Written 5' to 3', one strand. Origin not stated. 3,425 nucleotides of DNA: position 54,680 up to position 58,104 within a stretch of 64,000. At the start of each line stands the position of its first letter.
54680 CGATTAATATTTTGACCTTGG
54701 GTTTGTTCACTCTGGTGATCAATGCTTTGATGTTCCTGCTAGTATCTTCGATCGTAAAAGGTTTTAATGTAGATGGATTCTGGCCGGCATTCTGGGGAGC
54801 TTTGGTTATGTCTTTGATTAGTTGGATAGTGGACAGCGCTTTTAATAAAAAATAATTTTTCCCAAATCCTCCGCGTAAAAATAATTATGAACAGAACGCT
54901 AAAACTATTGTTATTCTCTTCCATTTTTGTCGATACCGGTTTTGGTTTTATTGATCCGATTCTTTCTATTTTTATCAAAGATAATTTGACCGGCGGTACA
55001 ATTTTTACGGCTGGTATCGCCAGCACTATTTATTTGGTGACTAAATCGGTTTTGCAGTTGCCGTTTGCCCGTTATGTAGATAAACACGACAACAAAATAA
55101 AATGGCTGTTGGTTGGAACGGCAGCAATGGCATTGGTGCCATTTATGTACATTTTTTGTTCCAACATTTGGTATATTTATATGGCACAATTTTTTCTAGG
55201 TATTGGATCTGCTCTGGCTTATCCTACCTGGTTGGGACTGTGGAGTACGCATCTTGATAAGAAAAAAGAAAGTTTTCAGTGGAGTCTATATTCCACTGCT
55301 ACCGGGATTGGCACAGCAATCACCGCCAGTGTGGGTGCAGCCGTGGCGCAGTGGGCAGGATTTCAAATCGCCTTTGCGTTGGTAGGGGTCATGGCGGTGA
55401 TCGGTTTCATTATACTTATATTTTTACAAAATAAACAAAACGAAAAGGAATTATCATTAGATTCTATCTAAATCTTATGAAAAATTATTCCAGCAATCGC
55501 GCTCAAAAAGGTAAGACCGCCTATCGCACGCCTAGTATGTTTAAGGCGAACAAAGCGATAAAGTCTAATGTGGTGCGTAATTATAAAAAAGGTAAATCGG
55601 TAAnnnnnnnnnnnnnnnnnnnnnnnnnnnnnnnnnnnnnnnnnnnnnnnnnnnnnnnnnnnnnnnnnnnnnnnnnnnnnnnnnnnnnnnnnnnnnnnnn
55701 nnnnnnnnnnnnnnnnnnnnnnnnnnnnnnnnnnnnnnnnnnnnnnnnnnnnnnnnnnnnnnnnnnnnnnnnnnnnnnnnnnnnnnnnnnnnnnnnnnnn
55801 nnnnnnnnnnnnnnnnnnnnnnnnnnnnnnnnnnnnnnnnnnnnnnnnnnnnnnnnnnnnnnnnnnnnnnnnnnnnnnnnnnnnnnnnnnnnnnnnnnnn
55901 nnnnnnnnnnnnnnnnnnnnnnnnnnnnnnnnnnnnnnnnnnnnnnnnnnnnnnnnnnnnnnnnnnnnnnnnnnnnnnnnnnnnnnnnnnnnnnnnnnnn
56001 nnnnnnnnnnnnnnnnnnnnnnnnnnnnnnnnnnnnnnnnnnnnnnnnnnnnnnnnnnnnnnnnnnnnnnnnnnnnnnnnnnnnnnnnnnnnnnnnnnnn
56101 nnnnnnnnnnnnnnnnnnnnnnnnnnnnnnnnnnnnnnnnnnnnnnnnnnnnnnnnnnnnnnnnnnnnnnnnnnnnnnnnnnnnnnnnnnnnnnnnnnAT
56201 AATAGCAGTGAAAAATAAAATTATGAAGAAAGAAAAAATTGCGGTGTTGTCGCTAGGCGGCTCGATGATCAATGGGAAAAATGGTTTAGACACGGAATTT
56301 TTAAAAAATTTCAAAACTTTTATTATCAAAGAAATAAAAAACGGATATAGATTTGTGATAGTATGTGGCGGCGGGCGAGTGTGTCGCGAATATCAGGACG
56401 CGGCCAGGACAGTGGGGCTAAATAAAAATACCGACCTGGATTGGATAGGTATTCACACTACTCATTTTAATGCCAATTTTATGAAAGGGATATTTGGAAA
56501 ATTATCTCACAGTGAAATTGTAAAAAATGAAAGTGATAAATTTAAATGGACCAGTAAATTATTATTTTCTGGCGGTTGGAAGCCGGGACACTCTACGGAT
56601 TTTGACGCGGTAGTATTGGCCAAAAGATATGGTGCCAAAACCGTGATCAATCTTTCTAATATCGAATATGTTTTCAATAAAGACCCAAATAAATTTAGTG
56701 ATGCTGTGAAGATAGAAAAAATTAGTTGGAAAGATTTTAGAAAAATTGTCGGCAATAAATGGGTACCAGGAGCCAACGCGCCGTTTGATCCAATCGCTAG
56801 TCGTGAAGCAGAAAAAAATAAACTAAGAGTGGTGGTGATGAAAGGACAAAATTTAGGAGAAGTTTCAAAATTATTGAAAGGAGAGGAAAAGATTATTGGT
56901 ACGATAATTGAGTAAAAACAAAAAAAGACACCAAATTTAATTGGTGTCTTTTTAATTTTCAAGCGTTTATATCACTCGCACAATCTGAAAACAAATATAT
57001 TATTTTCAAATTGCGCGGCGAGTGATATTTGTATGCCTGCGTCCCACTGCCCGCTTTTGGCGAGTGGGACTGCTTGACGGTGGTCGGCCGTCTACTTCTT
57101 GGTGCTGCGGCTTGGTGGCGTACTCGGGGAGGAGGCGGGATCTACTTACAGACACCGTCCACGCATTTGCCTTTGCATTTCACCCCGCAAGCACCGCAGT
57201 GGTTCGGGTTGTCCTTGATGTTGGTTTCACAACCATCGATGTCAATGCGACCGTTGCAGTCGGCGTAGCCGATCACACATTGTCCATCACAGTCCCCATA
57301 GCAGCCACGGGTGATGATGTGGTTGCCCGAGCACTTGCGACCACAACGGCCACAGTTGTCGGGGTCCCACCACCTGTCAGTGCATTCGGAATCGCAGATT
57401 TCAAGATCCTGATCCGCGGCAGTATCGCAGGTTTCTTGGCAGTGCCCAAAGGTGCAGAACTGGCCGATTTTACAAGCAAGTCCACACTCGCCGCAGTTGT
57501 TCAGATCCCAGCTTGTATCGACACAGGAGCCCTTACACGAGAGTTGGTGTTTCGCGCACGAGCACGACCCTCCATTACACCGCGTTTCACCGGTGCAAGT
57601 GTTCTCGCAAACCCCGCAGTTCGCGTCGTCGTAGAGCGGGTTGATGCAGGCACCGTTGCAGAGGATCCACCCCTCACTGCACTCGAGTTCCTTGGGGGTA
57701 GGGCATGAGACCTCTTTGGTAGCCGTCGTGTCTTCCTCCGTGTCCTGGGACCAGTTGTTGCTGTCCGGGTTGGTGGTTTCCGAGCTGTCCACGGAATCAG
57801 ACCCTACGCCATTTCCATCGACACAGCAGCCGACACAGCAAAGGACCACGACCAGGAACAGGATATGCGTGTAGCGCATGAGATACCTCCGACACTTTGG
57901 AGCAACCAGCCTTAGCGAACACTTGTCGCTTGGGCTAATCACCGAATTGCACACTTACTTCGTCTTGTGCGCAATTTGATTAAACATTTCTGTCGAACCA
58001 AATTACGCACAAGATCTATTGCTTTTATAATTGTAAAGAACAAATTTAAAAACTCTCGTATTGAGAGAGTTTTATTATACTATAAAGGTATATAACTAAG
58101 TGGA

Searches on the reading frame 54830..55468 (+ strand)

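Call 84: search_protein_families(library=pfam, proteins=[window:54830-55468:+], max_evalue=0.001)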
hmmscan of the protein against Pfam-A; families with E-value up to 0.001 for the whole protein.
window:54830-55468:+ (213 aa): 3 families
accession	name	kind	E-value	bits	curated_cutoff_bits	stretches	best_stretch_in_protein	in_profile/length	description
PF07690.21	MFS_1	-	7.1e-29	101.3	33.4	1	27-206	1-180/347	Major Facilitator Superfamily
PF05977.19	MFS_3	-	4.7e-06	25.8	27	1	93-206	83-196/524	Transmembrane secretion effector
PF05978.22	UNC-93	-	1.9e-05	24.5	22.9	1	73-207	22-163/379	Ion channel regulatory protein UNC-93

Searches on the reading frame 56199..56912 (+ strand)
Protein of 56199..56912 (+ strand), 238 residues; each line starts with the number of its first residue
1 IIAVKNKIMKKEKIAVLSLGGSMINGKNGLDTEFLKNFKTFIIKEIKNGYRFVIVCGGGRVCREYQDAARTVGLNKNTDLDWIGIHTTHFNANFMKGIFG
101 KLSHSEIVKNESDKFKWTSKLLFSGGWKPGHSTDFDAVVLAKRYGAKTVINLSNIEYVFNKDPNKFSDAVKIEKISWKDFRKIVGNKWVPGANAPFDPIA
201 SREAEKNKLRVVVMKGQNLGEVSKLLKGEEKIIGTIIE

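Call 84: search_protein_families(library=pfam, proteins=[window:56199-56912:+], max_evalue=0.001)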
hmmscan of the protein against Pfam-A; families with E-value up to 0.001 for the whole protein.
window:56199-56912:+ (238 aa): 1 family
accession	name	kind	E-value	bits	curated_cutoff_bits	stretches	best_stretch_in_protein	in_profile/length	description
PF00696.33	AA_kinase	-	5.6e-24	85.6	24.9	2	132-214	152-233/234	Amino acid kinase family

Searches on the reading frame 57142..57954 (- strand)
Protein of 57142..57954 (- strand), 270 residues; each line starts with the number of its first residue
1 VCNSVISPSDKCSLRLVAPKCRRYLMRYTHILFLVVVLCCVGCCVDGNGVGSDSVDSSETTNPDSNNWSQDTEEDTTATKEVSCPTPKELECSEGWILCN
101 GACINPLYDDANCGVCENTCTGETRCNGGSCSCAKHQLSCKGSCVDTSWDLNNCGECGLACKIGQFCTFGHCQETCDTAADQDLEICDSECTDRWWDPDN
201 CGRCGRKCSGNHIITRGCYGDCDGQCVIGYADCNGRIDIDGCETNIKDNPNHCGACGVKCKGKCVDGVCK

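Call 5: search_protein_families(library=pfam, proteins=[window:57142-57954:-], max_evalue=1)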
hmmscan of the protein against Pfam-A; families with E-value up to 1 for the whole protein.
window:57142-57954:- (270 aa): 3 families
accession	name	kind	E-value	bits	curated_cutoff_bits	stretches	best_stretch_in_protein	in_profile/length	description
PF04885.19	Stig1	-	1.3e-13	51.6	24.1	3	132-173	42-83/85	Stigma-specific STIG1-like protein family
PF21827.1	New_glue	-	0.0025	18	31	1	26-83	1-56/94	New glue protein family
PF01456.22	Mucin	-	0.05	14.1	34.7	1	30-84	5-62/143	Mucin-like glycoprotein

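Call 18: list_cluster_members(proteins=[P0001, window:57142-57954:-, window:44821-46077:+, window:14272-14658:-])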
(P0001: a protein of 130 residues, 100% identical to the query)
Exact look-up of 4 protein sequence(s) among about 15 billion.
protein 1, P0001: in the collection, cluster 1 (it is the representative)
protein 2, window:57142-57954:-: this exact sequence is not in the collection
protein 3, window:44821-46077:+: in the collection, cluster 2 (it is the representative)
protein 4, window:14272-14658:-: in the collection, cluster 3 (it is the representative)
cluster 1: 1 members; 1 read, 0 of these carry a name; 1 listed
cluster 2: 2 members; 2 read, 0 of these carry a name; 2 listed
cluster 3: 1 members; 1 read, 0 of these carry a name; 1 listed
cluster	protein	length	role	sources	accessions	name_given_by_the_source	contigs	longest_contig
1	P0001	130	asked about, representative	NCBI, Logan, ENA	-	-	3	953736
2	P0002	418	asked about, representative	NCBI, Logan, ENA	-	-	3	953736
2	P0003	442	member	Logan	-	-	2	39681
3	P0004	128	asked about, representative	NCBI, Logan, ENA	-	-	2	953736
